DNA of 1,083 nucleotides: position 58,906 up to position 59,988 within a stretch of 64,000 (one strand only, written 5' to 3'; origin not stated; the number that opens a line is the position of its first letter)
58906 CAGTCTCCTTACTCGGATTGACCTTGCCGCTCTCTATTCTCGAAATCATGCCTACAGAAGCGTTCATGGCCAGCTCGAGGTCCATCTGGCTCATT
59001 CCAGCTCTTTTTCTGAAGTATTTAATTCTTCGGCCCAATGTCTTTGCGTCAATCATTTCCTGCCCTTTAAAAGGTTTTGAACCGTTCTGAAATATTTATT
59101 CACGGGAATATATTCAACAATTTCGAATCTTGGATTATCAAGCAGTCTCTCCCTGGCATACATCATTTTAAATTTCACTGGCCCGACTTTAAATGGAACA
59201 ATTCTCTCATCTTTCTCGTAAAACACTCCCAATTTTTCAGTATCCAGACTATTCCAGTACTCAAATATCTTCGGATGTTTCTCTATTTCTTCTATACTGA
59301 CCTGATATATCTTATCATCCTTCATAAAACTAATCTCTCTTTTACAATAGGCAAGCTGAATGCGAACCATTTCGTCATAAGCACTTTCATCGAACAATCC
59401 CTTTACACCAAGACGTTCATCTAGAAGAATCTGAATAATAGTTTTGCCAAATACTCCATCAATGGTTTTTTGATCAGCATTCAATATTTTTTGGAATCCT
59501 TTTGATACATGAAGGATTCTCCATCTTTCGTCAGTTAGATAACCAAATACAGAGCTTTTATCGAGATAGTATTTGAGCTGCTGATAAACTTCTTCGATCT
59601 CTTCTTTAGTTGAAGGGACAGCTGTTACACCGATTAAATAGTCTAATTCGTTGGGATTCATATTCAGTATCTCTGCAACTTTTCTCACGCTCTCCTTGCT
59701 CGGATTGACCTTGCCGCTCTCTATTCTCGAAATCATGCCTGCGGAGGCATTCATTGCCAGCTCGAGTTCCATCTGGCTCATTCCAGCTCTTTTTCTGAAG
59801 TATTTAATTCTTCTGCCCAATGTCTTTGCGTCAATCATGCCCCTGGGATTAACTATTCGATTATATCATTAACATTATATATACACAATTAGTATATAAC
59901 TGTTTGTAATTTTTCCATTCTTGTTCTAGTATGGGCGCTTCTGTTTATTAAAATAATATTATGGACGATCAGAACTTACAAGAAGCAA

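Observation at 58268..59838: Tandem duplicated XRE-HTH/large-C-domain regulators with about 147-bp near-identical 5' ends and ATGA translational coupling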

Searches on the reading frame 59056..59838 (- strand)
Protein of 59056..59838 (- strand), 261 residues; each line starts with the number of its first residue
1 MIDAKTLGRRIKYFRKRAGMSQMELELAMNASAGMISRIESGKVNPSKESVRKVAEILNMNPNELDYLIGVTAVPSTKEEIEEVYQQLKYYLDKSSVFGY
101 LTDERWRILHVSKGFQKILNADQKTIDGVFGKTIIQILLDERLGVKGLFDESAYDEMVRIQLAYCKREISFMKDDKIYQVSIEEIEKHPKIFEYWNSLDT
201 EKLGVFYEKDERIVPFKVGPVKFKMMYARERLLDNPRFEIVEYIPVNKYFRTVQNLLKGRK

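Call 5: search_protein_families(library=pfam, proteins=[window:59056-59838:-], max_evalue=1)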
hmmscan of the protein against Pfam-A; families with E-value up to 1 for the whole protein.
window:59056-59838:- (261 aa): 6 families
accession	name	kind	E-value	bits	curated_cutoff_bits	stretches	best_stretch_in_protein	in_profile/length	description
PF01381.28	HTH_3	-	1.6e-10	41.3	23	1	11-65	1-55/55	Helix-turn-helix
PF13560.12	HTH_31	-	4.3e-09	37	27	1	7-68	2-64/64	Helix-turn-helix domain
PF12844.13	HTH_19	-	3.5e-06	27.3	30.2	1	8-65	1-58/64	Helix-turn-helix domain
PF13443.12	HTH_26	-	0.0014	19.3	22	1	10-65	1-57/63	Cro/C1-type HTH DNA-binding domain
PF15731.11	MqsA_antitoxin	-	0.025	15.1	30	1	8-66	71-128/131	Antitoxin component of bacterial toxin-antitoxin system, MqsA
PF19022.5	DUF5748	-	0.094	13.5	25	1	183-261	22-101/101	Family of unknown function (DUF5748)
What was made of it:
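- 59053..59838 (-): geneA: 261-aa regulator with an XRE HTH and a PAS-like (MmyB-type) sensor domain; first gene of the pair. Pfam HTH_3 1.6e-10 over aa 11-65 (call 5).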

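Call 8: search_solved_structures(query=window:59056-59838:-, max_evalue=1, show_alignments=2)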
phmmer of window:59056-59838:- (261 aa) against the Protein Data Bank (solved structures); distinct sequences matched with E-value up to 1: 30.
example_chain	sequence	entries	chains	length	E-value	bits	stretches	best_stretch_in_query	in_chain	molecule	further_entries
8tac_A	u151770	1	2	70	9.8e-07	31.6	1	3-60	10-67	DBP48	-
3fym_A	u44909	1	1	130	0.0012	21.5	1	5-85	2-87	Putative uncharacterized protein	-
8ezt_A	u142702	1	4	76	0.0024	20.5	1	8-61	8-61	HipB(Lp)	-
28tn_A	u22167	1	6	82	0.0028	20.3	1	12-60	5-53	lambda repressor-like protein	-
2mez_A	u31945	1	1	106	0.0035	20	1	10-60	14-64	Multiprotein Bridging Factor (MBP-like)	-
7t8i_A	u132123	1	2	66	0.0043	19.7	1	4-70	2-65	Phage element (ICEBs1)transcriptional regulator (Xre family)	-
3qq6_A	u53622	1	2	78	0.0065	19.1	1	7-63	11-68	HTH-type transcriptional regulator sinR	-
5tn0_A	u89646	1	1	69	0.0066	19.1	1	7-63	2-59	HTH-type transcriptional regulator SinR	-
1utx_A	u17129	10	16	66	0.014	17.9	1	10-60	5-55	CYLR2 | cytolysin regulator 2 | PUTATIVE TRANSCRIPTION REGULATOR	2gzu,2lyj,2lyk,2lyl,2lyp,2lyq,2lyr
2xiu_A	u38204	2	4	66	0.016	17.8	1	10-60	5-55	CYLR2 | CYLR2 SYNONYM CYTOLYSIN REPRESSOR 2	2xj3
1b0n_A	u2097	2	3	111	0.017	17.7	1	7-64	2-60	PROTEIN (SINR PROTEIN) | HTH-TYPE TRANSCRIPTIONAL REGULATOR SINR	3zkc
1y7y_A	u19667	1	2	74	0.04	16.5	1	4-65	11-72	C.AhdI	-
6af3_B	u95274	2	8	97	0.054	16.1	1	14-58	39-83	HigA antitoxin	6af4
3f51_A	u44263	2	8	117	0.058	16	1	5-84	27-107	Clp gene regulator (ClgR)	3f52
3bs3_A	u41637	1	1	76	0.058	16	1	17-65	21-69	Putative DNA-binding protein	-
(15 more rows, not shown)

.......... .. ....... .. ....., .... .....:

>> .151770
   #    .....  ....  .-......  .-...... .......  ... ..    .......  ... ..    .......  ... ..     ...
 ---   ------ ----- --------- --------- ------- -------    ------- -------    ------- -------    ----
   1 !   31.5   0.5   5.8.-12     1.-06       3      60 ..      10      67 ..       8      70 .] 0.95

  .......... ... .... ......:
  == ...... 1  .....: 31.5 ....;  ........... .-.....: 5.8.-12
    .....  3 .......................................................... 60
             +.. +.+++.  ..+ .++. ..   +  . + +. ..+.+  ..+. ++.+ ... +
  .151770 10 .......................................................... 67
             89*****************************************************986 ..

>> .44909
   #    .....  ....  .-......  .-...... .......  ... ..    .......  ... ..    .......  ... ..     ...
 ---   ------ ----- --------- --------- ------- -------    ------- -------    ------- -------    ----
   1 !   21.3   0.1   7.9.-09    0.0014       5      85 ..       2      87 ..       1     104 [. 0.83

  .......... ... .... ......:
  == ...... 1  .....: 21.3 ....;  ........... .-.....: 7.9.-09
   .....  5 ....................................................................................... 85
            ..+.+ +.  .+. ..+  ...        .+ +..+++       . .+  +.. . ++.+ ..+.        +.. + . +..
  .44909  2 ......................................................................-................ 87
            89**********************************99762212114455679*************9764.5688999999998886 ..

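Call 9: search_protein_families(library=ncbifam, proteins=[window:59056-59838:-], max_evalue=1)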
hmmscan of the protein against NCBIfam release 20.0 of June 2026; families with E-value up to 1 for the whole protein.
window:59056-59838:- (261 aa): 16 families
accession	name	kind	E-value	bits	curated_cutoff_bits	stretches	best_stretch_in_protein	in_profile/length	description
NF041951.1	phage_RstR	subfamily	6.2e-08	32.9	80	1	7-81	3-74/108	RstR family transcriptional repressor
TIGR00270.2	TIGR00270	equivalog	4.9e-07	29.7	110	1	9-61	78-130/159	multiprotein bridging factor aMBF1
NF007257.0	PRK09706.1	subfamily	1.7e-06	27.8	101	1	3-63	2-62/135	transcriptional repressor DicA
NF006015.0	PRK08154.1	subfamily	1.9e-06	27.3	204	1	5-65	29-89/314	anaerobic benzoate catabolism transcriptional regulator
TIGR03070.1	couple_hipB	subfamily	4.7e-06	26.5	71.65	1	6-60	2-56/58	type II toxin-antitoxin system Y4mF family antitoxin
NF046032.1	TransRegSlrRBacil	equivalog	5.6e-05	23.3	250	1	7-65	2-61/149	HTH-type transcriptional regulator SlrR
TIGR03830.1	CxxCG_CxxCG_HTH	subfamily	0.00012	21.9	61.8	1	3-67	62-125/127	type II TA system antitoxin MqsA family protein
NF007408.0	PRK09943.1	equivalog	0.00014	21.4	211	1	6-60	7-61/185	HTH-type transcriptional regulator PuuR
NF047948.1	male_kill_WMK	equivalog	0.0012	18.3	300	1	6-65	162-221/300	WO male-killing family protein Wmk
NF041493.1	MobT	equivalog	0.0017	17.2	600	1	14-69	4-61/383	MobT family relaxase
NF058600.1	TransRegSco1979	equivalog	0.0045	16.1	350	1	6-66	8-69/280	Sco1979 family transcriptional regulator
TIGR02147.1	Fsuc_second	paralog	0.037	13.5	50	1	31-72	40-81/272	TIGR02147 family protein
NF010465.0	PRK13890.1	equivalog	0.04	14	96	1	18-60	17-59/121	conjugal transfer protein TrbA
NF040643.1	S6_alt_immun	equivalog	0.042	14.4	30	1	38-73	42-78/78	pyocin S6 family toxin immunity protein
NF011552.0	PRK14981.1-4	equivalog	0.067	13.5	156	1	24-94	38-102/117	DNA-directed RNA polymerase subunit F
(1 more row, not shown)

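Call 10: find_homologous_proteins(query=window:59056-59838:-)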
Query window:59056-59838:- (261 aa): 50 proteins with E <= 0.001 among 497 candidates.
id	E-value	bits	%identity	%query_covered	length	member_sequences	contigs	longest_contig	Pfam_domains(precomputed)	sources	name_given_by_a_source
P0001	4.2e-167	572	100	100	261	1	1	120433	PF12844.14,PF01381.29,PF13560.13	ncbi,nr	ncbi:helix-turn-helix domain-containing protein [Candidatus Dojkabacteria bacterium]|nr:helix-turn-h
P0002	3.5e-117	408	68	100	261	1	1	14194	PF12844.14,PF01381.29,PF13560.13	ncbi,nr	ncbi:helix-turn-helix domain-containing protein [Candidatus Dojkabacteria bacterium]|nr:helix-turn-h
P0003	2.9e-102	359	65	91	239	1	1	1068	PF01381.29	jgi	jgi:transcriptional regulator with XRE-family HTH domain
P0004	2.6e-91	323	57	100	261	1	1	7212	PF01381.29,PF13560.13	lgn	-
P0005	2.9e-71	258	51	98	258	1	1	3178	PF12844.14,PF01381.29,PF13560.13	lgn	-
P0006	2.3e-70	255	48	99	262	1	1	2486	PF01381.29,PF13560.13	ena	-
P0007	5.4e-65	237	46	95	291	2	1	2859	PF01381.29,PF13560.13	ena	-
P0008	4.9e-63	231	44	96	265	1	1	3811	PF01381.29,PF13560.13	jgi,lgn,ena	-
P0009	5.5e-62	227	45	95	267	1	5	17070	PF01381.29,PF13560.13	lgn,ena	-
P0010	1.8e-61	226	45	100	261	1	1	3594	PF12844.14,PF01381.29,PF13560.13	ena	-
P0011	9.1e-60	220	44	98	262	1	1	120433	PF01381.29,PF13560.13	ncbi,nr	ncbi:helix-turn-helix transcriptional regulator [Candidatus Dojkabacteria bacterium]|nr:helix-turn-h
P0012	2.9e-59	218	46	91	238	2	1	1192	PF01381.29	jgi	-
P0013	6.5e-59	217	49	94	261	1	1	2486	PF01381.29,PF13560.13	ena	-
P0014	1.1e-57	213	42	99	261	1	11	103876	PF12844.14,PF01381.29,PF13560.13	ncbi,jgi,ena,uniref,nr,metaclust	ncbi:MAG: hypothetical protein US52_C0011G0002 [candidate division WS6 bacterium GW2011_GWA2_37_6]|u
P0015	3.7e-57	212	44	96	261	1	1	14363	PF13560.13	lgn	-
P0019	2.8e-56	209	44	98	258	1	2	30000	PF12844.14,PF01381.29,PF13560.13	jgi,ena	-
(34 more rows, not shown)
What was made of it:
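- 59053..59838 (-): Identical to an NCBI Candidatus Dojkabacteria protein, P0001 (call 10).
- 58268..59056 (-): geneB: 262-aa paralogue with the same architecture; second gene of the pair. Equals P0011 (call 10).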

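Call 14: find_encoding_contigs(protein=P0002, flank=6000, max_places=3)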
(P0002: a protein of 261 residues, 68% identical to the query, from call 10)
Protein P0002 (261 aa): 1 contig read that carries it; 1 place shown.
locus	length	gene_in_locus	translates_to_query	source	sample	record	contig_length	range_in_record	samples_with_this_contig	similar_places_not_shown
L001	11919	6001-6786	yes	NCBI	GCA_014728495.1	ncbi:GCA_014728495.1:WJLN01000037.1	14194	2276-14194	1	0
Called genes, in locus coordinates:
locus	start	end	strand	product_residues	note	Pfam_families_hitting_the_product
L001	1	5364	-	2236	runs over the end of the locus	PF19077:Big_13 (faint), PF12245:Big_3_2 (faint), PF13860:FlgD_ig (faint), PF01551:Peptidase_M23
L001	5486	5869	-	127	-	-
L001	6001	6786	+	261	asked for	PF12844:HTH_19, PF13560:HTH_31, PF01381:HTH_3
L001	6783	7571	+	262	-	PF13560:HTH_31, PF01381:HTH_3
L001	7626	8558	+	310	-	-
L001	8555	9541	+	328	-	-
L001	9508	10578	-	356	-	-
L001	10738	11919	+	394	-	PF16927:HisKA_7TM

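Call 15: find_encoding_contigs(protein=P0015, flank=6000, max_places=3)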
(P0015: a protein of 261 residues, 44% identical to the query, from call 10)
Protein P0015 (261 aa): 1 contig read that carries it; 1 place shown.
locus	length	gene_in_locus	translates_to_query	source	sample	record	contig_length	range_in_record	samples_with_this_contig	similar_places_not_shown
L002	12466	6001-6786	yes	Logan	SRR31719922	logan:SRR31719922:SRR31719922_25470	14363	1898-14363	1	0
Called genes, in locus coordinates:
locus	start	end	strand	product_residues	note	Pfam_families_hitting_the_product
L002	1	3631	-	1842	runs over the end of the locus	?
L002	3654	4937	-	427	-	-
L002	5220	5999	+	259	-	PF12844:HTH_19 (faint), PF13560:HTH_31 (weak)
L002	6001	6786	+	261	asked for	PF13560:HTH_31 (weak)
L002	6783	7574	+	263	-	PF13560:HTH_31 (weak)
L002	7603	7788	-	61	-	-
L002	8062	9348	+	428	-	-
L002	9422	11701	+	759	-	PF00512:HisKA, PF02518:HATPase_c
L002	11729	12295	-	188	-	PF10543:ORF6N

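Call 16: find_encoding_contigs(protein=P0019, flank=6000, max_places=3)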
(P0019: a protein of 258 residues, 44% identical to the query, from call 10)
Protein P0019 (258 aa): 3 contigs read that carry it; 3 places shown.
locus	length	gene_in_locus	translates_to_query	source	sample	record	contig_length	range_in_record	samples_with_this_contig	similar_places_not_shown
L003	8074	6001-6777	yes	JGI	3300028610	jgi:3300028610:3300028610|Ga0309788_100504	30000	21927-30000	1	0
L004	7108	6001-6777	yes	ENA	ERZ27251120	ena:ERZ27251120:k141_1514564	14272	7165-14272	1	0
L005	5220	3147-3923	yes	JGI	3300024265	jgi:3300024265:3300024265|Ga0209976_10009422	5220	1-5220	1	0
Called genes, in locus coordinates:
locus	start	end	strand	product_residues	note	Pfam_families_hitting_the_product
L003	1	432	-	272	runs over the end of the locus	PF01063:Aminotran_4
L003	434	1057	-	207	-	PF01725:Ham1p_like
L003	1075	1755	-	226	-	PF03848:TehB, PF13489:Methyltransf_23, PF13649:Methyltransf_25, PF13847:Methyltransf_31, PF08241:Methyltransf_11, PF08242:Methyltransf_12 (weak)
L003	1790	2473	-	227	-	PF00156:Pribosyltran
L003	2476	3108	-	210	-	-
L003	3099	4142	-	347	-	PF00795:CN_hydrolase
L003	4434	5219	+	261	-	PF12844:HTH_19 (weak), PF13560:HTH_31 (weak), PF01381:HTH_3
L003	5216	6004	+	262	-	PF12844:HTH_19 (weak), PF13560:HTH_31 (weak), PF01381:HTH_3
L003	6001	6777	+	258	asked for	PF12844:HTH_19 (weak), PF13560:HTH_31, PF01381:HTH_3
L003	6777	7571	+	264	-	PF12844:HTH_19, PF13560:HTH_31, PF01381:HTH_3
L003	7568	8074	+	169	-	?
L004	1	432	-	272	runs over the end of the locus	PF01063:Aminotran_4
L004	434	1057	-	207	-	PF01725:Ham1p_like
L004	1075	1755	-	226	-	PF03848:TehB, PF13489:Methyltransf_23, PF13649:Methyltransf_25, PF13847:Methyltransf_31, PF08241:Methyltransf_11, PF08242:Methyltransf_12 (weak)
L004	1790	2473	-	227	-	PF00156:Pribosyltran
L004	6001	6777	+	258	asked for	PF12844:HTH_19 (weak), PF13560:HTH_31, PF01381:HTH_3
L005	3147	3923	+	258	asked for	PF12844:HTH_19 (weak), PF13560:HTH_31, PF01381:HTH_3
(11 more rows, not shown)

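Call 17: find_encoding_contigs(protein=P0014, flank=6000, max_places=3)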
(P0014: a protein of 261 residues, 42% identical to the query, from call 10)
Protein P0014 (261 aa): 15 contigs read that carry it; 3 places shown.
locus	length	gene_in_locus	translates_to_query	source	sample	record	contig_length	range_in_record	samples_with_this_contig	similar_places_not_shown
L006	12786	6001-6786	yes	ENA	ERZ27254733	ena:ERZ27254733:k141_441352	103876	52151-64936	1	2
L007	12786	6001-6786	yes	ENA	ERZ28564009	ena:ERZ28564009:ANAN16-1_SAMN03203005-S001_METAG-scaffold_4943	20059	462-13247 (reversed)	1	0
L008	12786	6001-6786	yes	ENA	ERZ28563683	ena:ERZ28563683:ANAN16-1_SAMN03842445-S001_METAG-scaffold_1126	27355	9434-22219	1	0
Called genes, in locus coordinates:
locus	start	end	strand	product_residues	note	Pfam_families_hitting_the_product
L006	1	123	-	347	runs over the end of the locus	PF17761:DUF1016_N, PF06250:YhcG_C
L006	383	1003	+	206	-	-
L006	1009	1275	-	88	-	PF01371:Trp_repressor, PF13384:HTH_23 (weak)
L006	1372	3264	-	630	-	PF00009:GTP_EFTU, PF03144:GTP_EFTU_D2 (weak), PF14492:EFG_III (weak), PF00679:EFG_C, PF06421:LepA_C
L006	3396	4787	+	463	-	PF12895:ANAPC3 (faint), PF07719:TPR_2 (faint), PF13428:TPR_14 (faint), PF13432:TPR_16 (faint), PF17874:TPR_MalT (faint), PF14559:TPR_19 (weak)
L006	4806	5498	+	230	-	-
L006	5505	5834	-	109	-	PF10543:ORF6N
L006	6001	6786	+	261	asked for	PF12844:HTH_19 (faint), PF13560:HTH_31, PF01381:HTH_3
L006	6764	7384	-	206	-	PF01810:LysE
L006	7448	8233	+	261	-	PF12844:HTH_19 (weak), PF13560:HTH_31 (weak), PF01381:HTH_3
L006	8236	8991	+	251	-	PF12844:HTH_19 (weak), PF13560:HTH_31 (faint), PF01381:HTH_3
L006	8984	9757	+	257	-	PF01381:HTH_3 (weak)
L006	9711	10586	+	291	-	PF01381:HTH_3 (weak), PF13560:HTH_31 (weak)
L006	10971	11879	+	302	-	-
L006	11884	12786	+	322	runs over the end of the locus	-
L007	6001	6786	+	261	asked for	PF12844:HTH_19 (faint), PF13560:HTH_31, PF01381:HTH_3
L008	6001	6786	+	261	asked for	PF12844:HTH_19 (faint), PF13560:HTH_31, PF01381:HTH_3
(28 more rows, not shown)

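Call 18: predict_structure(alignment_id=A1)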
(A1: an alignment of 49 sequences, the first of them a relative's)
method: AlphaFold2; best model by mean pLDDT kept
length: 261 residues; sequences in the alignment: 49
mean_pLDDT: 93.4   pTM: 0.87
mean pLDDT of the five models: 93.4, 93.0, 92.8, 92.2, 91.2
residues with pLDDT >= 90: 222; 70-90: 31; 50-70: 6; < 50: 2
segments of 3 or more residues with pLDDT < 50: none
pLDDT, mean of each block of 10 residues (from residue 1): 94 98 98 98 97 98 96 96 98 96 97 92 91 97 94 95 94 96 98 95 71 91 94 95 89 75 41
secondary structure, 60 per line:
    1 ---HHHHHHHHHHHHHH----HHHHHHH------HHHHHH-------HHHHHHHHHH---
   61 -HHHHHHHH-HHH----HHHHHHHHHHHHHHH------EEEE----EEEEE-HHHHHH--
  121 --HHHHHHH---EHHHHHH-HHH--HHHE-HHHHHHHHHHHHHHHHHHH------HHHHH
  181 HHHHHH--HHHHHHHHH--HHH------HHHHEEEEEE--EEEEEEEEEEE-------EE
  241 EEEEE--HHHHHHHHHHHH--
elements in order: H4-17 H22-28 H35-40 H48-57 H62-69 H78-92 E99-102 E107-111 H113-118 H123-129 H134-139 H151-169 H176-186 H189-197 H209-212 E213-218 E221-231 E239-245 H248-259
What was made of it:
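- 59053..59838 (-): AF2 pLDDT 93.4 (call 18).
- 59692..59838 (-): Homogenised head, copy A: codons 1-49, covering helices a1-a3 of the HTH including the recognition helix. Helix positions from the model (call 18).
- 59056..59556 (-): PAS-like ligand-binding domain of geneA (about aa 95-261), preceded by linker helix aa 78-92. Secondary structure order b-b-helices-b-b-b-helix (call 18).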

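Call 22: fold_search(model_id=the predicted structure, library=pdb)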
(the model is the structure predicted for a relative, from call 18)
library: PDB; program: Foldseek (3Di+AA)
matches with E <= 10: 1002; with E <= 0.001: 2
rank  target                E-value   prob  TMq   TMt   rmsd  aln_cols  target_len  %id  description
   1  3pxp_A                1.3e-09  1.00  0.56  0.51   7.2       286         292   13  Crystal structure of a PAS and DNA binding domain containing protein (Caur_2278) from CHLOROFLEXUS AURANTIACUS J-10-FL (released 2011-01-19)
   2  3pxp_B                1.6e-09  1.00  0.55  0.51   7.5       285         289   13  Crystal structure of a PAS and DNA binding domain containing protein (Caur_2278) from CHLOROFLEXUS AURANTIACUS J-10-FL (released 2011-01-19)
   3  8js5_A                1.1e-03  1.00  0.30  0.32   8.0       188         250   10  Dimeric PAS domains of oxygen sensor FixL with ferric unliganded heme (released 2024-06-26)
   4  8js5_F                1.1e-03  1.00  0.28  0.30   8.9       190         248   11  Dimeric PAS domains of oxygen sensor FixL with ferric unliganded heme (released 2024-06-26)
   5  8js5_G                1.2e-03  1.00  0.30  0.32   9.0       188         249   13  Dimeric PAS domains of oxygen sensor FixL with ferric unliganded heme (released 2024-06-26)
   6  8js6_C                1.3e-03  1.00  0.31  0.32   9.0       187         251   11  Dimeric PAS domains of oxygen sensor FixL in complex with cyanide-bound ferric heme (released 2024-06-26)
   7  8js5_B                1.7e-03  1.00  0.29  0.30   9.2       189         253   10  Dimeric PAS domains of oxygen sensor FixL with ferric unliganded heme (released 2024-06-26)
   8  8js5_C                2.0e-03  1.00  0.30  0.31  11.0       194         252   10  Dimeric PAS domains of oxygen sensor FixL with ferric unliganded heme (released 2024-06-26)
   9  5a8b_C                2.5e-03  1.00  0.28  0.46   9.9       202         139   10  Structure of a parallel dimer of the aureochrome 1a LOV domain from Phaeodactylum tricornutum (released 2016-02-10)
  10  1s66_L                2.8e-03  1.00  0.29  0.55   5.9       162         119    9  Crystal structure of heme domain of direct oxygen sensor from E. coli (released 2004-06-22)
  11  8js6_E                3.1e-03  1.00  0.29  0.30  10.2       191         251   10  Dimeric PAS domains of oxygen sensor FixL in complex with cyanide-bound ferric heme (released 2024-06-26)
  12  6hmj_D                3.8e-03  0.96  0.28  0.22  21.3       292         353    9  Structure of an RNA-binding Light-Oxygen-Voltage Receptor (released 2019-08-28)
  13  1s66_U                5.0e-03  1.00  0.29  0.56   5.7       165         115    9  Crystal structure of heme domain of direct oxygen sensor from E. coli (released 2004-06-22)
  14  3f51_D                5.3e-03  1.00  0.25  0.65   7.4        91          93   24  Crystal Structure of the clp gene regulator ClgR from Corynebacterium glutamicum (released 2008-11-18)
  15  9of0_B                5.9e-03  0.97  0.25  0.24  16.9       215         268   11  Cryo-EM Structure of Human HIF-2a-ARNT Complexed on 20-bp HRE (released 2025-06-11)
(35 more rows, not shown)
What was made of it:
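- The next non-HTH hits are FixL, DOS and LOV PAS domains (call 22).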
